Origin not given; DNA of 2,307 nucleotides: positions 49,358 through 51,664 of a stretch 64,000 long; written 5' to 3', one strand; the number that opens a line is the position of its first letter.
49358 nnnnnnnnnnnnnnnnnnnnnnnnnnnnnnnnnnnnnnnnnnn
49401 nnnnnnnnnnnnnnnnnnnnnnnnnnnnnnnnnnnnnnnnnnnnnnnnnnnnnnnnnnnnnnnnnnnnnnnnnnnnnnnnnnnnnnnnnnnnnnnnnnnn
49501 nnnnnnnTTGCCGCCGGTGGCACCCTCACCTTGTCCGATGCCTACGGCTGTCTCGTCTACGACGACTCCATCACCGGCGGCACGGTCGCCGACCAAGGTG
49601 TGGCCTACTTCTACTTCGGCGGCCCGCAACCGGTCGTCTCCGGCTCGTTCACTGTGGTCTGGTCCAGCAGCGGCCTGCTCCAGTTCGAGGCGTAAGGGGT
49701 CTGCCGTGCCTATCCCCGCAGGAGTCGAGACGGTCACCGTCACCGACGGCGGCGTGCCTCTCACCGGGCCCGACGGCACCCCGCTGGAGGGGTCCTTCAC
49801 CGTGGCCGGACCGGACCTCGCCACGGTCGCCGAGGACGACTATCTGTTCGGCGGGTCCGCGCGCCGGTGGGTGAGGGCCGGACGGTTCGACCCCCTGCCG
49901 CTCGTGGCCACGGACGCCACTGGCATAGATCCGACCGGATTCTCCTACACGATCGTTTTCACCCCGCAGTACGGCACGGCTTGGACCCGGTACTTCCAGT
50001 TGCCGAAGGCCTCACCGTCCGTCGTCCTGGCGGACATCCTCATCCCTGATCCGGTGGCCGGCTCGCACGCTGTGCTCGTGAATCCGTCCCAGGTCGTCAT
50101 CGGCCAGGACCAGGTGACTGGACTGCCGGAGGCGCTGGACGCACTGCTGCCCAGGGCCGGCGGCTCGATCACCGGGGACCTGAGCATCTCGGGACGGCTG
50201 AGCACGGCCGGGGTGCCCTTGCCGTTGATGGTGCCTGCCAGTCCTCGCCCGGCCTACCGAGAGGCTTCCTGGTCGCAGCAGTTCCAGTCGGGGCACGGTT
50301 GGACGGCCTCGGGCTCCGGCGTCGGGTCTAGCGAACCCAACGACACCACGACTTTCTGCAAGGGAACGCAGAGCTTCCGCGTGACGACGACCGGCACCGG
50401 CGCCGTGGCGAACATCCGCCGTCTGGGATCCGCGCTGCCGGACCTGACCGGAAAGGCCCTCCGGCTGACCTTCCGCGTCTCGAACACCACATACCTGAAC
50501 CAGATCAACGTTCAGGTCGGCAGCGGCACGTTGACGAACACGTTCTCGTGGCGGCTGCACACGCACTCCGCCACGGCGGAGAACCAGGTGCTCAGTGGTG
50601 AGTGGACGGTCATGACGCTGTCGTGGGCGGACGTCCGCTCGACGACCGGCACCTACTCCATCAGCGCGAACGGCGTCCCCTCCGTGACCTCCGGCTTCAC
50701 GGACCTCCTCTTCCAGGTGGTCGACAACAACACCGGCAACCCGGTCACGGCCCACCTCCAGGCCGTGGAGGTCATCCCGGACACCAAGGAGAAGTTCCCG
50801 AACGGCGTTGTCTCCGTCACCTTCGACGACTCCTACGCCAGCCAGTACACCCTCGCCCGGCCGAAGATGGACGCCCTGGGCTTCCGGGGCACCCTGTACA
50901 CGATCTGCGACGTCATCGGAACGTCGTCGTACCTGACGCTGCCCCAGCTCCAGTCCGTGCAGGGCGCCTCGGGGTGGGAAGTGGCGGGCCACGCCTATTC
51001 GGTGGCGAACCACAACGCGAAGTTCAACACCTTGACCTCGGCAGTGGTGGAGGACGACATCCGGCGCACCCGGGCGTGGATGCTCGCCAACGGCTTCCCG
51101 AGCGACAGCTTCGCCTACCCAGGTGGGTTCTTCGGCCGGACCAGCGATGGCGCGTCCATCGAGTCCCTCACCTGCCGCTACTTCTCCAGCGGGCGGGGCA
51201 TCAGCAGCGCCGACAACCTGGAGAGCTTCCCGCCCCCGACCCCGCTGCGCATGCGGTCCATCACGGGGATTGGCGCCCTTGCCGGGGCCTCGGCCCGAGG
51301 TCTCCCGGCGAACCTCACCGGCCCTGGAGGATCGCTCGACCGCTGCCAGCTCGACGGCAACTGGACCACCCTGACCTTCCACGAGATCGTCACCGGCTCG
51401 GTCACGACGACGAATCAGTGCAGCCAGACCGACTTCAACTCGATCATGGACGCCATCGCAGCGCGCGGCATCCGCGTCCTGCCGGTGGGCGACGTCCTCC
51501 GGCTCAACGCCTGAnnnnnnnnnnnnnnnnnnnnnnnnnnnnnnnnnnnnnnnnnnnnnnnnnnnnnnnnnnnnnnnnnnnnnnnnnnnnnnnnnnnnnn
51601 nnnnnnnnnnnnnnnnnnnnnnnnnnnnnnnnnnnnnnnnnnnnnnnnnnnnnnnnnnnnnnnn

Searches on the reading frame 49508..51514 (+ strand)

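Call 41: search_protein_families(library=pfam, proteins=[window:49508-51514:+], max_evalue=0.001)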
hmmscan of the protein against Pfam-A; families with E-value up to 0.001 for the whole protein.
window:49508-51514:+ (668 aa): 1 family
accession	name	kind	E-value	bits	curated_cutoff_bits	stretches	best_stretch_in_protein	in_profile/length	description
PF01522.26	Polysacc_deac_1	-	3.4e-07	30.7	23.1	1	428-546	2-112/124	Polysaccharide deacetylase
